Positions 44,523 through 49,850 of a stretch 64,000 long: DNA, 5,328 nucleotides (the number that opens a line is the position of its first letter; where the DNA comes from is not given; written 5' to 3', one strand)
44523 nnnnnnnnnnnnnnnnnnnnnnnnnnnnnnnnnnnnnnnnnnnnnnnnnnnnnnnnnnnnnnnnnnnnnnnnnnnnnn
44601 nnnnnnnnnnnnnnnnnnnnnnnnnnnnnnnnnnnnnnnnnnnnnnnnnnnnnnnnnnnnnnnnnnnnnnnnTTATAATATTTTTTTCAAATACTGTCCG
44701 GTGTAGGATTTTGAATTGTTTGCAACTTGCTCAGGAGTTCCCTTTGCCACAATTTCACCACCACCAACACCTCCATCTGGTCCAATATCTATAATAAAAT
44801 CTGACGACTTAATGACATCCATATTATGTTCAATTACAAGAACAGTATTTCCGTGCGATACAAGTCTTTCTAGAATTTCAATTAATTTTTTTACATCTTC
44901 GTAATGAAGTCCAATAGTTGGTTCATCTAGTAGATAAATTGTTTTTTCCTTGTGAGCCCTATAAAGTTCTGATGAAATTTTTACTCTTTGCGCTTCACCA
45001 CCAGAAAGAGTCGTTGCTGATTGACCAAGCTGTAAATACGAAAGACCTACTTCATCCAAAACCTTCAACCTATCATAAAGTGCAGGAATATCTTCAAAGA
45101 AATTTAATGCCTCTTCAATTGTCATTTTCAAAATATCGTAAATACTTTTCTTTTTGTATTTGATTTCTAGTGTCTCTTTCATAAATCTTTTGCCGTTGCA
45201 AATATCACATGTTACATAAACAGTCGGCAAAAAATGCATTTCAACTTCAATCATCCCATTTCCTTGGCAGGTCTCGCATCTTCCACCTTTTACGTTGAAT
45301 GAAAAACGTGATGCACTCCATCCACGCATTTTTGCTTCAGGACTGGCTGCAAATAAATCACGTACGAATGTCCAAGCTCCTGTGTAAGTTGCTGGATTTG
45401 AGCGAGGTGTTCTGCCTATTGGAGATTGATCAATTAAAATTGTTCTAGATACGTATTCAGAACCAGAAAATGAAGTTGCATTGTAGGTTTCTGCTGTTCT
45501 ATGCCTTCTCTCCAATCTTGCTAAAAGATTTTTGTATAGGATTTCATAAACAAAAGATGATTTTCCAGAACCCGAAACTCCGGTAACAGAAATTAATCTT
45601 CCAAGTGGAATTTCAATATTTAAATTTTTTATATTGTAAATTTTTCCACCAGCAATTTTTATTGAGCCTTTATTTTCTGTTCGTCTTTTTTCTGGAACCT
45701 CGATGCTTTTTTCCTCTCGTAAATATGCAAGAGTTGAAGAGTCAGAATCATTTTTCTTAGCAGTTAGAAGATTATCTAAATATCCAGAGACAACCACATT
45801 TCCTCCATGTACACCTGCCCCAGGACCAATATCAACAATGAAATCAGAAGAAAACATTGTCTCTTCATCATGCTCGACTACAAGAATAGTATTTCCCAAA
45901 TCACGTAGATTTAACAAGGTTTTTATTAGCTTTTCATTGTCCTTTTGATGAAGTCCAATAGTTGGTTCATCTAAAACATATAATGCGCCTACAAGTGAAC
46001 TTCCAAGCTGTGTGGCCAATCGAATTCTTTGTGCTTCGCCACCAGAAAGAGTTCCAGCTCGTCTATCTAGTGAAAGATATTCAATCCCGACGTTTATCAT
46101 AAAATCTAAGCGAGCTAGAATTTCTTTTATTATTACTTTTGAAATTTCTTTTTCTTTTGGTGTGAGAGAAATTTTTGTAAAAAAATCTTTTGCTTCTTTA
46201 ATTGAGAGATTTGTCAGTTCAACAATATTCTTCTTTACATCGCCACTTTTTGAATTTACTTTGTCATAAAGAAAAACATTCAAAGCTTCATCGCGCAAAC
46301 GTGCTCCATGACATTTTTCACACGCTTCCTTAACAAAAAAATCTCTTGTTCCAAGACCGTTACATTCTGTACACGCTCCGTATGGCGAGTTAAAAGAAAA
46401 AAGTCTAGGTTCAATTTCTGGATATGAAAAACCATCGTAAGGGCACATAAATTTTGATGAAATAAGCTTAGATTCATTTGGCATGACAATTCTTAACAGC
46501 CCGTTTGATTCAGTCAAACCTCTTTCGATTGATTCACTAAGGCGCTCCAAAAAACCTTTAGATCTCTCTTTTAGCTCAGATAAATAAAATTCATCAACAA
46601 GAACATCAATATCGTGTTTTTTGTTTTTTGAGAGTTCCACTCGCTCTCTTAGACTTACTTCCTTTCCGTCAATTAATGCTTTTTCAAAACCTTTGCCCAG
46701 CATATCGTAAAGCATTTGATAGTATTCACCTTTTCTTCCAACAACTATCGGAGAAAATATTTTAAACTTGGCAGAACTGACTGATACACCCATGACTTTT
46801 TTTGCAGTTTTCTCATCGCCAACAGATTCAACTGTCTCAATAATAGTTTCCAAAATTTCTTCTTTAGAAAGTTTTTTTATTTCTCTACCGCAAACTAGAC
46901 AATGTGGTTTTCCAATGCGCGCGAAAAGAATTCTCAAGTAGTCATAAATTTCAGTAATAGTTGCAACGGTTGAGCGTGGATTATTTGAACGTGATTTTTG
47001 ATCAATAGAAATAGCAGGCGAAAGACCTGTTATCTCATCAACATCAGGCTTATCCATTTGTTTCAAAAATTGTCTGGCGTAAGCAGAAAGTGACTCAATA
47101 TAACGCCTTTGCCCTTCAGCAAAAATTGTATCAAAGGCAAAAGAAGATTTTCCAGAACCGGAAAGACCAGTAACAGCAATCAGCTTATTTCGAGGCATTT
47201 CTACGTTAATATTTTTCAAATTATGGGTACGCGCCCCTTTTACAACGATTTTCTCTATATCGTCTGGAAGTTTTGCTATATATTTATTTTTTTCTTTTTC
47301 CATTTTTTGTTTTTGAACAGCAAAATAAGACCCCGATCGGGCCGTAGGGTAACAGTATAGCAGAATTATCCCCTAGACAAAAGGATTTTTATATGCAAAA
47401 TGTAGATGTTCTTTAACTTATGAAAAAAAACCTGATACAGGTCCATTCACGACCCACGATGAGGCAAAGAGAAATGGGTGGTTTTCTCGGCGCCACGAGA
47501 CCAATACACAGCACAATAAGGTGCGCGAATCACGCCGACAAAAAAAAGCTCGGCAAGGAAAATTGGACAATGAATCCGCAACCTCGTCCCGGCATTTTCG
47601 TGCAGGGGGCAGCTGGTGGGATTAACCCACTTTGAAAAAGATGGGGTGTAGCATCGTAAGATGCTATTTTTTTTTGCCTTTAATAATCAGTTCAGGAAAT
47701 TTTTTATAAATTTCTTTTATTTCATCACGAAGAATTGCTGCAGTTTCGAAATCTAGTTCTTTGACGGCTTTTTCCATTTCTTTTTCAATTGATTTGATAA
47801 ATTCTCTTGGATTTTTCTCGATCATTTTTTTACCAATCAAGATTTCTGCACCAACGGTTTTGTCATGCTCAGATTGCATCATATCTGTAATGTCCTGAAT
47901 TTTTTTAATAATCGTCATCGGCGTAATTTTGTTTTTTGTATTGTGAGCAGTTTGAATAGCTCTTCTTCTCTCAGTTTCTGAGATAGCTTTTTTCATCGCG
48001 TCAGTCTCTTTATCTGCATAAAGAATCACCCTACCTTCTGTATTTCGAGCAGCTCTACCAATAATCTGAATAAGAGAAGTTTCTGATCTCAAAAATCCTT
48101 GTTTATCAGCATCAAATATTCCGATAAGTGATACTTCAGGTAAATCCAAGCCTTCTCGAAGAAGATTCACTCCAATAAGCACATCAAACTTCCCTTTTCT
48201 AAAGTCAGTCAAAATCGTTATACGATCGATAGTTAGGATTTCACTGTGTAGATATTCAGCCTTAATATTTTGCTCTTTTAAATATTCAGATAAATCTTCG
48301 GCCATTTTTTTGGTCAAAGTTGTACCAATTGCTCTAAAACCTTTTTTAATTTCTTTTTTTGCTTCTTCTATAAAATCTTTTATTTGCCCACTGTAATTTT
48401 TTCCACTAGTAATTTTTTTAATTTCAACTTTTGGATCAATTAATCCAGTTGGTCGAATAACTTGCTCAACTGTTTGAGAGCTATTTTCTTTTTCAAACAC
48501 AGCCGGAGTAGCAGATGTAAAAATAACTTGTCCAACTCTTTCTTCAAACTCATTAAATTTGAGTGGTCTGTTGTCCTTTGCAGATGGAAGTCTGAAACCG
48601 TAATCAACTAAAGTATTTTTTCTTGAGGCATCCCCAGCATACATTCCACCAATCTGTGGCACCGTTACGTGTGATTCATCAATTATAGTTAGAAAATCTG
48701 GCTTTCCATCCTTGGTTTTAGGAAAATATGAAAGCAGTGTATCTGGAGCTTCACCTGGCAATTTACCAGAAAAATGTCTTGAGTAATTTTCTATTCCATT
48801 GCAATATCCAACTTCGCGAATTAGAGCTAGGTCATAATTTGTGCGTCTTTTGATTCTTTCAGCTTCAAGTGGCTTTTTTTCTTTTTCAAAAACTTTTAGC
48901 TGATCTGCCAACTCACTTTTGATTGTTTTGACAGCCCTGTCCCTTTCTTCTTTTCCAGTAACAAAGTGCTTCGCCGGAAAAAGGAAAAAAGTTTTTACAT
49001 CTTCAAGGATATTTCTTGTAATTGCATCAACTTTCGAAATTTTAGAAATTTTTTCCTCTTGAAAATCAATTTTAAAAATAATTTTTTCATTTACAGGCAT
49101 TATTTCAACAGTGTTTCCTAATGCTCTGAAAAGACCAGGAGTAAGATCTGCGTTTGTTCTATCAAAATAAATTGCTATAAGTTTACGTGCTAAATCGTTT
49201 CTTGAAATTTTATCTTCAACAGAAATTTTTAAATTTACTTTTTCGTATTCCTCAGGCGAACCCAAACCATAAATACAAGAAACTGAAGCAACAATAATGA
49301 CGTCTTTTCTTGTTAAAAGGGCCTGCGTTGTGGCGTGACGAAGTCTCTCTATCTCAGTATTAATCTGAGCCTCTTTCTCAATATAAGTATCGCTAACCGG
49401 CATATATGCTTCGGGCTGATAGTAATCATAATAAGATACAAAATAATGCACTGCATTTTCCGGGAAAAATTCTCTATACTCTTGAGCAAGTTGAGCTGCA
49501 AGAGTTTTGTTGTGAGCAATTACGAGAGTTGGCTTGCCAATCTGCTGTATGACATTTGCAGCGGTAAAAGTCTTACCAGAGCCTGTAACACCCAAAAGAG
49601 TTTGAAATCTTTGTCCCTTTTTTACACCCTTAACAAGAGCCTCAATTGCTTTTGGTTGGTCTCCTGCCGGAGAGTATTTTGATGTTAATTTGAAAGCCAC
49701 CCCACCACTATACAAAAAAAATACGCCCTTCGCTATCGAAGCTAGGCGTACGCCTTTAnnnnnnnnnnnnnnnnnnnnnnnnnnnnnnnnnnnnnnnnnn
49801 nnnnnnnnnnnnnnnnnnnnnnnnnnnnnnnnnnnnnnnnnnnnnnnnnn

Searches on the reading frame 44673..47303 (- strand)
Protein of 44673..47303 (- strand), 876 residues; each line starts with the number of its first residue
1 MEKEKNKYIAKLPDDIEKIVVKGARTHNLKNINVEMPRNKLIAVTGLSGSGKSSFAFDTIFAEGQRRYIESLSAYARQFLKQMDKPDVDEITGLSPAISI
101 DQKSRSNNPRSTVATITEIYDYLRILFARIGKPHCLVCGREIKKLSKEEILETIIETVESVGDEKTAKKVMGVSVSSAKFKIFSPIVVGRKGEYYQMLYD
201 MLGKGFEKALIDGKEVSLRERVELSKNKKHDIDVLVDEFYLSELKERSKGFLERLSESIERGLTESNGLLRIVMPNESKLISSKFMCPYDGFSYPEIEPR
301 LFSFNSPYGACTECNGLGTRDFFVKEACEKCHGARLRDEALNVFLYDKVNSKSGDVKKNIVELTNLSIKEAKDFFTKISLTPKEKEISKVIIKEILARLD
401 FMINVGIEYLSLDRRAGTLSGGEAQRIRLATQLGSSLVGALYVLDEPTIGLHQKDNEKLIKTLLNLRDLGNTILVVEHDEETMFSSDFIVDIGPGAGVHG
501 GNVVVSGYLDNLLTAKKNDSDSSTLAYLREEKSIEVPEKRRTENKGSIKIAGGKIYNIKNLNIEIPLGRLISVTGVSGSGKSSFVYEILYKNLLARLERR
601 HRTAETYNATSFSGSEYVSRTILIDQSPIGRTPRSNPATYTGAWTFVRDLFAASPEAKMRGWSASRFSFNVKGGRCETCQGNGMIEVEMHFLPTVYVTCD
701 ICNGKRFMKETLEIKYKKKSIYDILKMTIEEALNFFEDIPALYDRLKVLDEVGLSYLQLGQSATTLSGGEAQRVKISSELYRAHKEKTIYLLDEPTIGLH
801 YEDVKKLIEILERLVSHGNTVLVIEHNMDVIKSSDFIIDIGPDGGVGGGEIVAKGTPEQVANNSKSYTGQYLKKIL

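Call 20: find_encoding_contigs(protein=window:44673-47303:-, flank=4000, max_places=10)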
Protein window:44673-47303:- (876 aa): no gene with exactly this product is on record in the collection.

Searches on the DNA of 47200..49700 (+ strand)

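Call 4: search_rna_families(source=window, start=47200, end=47800, threshold=evalue, max_evalue=10, show_alignments=3)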
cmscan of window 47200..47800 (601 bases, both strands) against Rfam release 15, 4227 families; matches with E-value up to 10: 6.
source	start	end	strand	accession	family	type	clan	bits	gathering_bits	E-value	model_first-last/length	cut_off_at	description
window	47704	47795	-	RF01842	mycoplasma_FSE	Cis-reg; frameshift_element;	-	22.3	88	5.6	1-87/87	no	mycoplasma ribosomal frameshift element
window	47362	47571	+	RF02090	DAOA-AS1_1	Gene; lncRNA;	-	19.3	50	5.4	1-201/201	no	DAOA antisense RNA 1 conserved region 1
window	47284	47462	-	RF02842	RefA1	Gene; sRNA;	-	17.7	94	0.21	1-222/222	no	Enterococcus sRNA A1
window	47486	47572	+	RF02879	MH_s10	Gene; sRNA;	-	13.2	81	6.5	1-143/143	no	Mesorhizobail RNA 10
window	47306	47390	-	RF02219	ZNRD1-AS1_2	Gene; lncRNA;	-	12.8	60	1.8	1-76/76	no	ZNRD1 antisense RNA 1 conserved region 2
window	47677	47735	+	RF02606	AbsR28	Gene; sRNA;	-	11.7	50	6.8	1-180/180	no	Acinetobacter sRNA 28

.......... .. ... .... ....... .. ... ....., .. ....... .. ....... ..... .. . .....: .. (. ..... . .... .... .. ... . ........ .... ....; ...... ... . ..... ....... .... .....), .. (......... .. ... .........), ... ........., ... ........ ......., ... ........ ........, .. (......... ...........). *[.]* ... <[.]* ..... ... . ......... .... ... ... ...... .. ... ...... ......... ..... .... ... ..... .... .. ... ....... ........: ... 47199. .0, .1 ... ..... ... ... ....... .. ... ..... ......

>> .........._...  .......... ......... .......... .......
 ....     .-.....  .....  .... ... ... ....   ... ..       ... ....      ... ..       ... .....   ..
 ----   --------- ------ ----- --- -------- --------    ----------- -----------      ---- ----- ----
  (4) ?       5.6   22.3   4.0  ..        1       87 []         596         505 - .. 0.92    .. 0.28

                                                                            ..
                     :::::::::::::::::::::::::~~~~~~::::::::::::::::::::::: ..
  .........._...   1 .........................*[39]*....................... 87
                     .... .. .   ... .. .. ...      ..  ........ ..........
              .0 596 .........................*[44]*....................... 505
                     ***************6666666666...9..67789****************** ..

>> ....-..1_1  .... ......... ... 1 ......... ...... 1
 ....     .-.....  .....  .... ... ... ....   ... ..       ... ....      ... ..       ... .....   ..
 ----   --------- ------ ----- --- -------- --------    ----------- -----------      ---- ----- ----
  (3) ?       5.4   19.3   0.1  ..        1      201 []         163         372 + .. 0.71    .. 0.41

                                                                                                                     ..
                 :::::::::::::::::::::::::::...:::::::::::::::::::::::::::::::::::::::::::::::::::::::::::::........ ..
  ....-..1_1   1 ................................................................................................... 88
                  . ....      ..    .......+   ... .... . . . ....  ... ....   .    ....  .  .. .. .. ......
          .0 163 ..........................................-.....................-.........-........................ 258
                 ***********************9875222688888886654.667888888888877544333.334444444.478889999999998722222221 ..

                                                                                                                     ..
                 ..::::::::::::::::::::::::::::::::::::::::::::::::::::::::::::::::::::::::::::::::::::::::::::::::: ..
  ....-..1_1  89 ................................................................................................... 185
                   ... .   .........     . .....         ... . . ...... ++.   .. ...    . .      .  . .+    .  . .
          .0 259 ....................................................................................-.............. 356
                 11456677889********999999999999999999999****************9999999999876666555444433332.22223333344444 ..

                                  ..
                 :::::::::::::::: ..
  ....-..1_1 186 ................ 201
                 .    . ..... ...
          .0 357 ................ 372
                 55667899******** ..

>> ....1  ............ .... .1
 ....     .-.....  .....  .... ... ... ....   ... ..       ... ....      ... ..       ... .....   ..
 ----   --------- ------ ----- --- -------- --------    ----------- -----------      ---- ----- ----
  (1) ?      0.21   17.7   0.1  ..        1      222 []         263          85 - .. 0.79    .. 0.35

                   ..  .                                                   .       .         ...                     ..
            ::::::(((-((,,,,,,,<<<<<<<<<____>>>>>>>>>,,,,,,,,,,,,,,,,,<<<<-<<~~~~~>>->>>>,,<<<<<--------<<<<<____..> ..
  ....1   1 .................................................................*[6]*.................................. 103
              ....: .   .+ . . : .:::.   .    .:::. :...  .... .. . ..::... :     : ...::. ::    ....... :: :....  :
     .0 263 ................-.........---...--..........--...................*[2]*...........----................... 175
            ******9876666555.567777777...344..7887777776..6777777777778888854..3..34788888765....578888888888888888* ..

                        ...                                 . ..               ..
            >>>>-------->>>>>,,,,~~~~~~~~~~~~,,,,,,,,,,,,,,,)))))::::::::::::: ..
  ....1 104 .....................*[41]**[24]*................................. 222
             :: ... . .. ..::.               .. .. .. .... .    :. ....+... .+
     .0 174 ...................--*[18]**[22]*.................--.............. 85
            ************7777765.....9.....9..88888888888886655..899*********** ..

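Call 50: search_dna_similar(query=window:47405-47680:+, collection=phages, mode=distant, max_evalue=1, max_rows=10)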
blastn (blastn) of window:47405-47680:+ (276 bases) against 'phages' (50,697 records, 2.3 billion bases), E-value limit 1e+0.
No match.

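Call 51: search_dna_similar(query=window:47405-47680:+, collection=plasmids, mode=distant, max_evalue=1, max_rows=10)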
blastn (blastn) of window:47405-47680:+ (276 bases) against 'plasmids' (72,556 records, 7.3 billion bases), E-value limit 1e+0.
Records with a match: 1; places in all: 1; records where one place covers at least 80% of the query: 0.
Best place of each record, by identity: 90-95% 1.
By first word of the organism name: Pediococcus 1.
By predicted mobility (MOB-suite, as given by PLSDB): non-mobilizable 1.
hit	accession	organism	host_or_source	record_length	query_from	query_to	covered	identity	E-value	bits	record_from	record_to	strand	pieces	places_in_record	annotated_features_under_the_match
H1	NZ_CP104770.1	Pediococcus inopinatus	single cell,kimcihi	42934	215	241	10%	92.6%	8e-1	41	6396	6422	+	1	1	phage tail tape measure protein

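Call 78: search_rna_families(sources=[L002, L081, L001, L005], threshold=gathering)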
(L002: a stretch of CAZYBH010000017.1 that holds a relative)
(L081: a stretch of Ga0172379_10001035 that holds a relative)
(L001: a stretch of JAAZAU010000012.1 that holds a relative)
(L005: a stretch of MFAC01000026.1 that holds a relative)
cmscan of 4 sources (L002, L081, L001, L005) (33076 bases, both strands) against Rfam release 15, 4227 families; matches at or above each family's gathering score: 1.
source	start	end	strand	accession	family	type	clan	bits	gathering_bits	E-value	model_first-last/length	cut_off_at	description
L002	6892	6975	+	RF00005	tRNA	Gene; tRNA;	CL00001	61.1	29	4.6e-11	1-71/71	no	tRNA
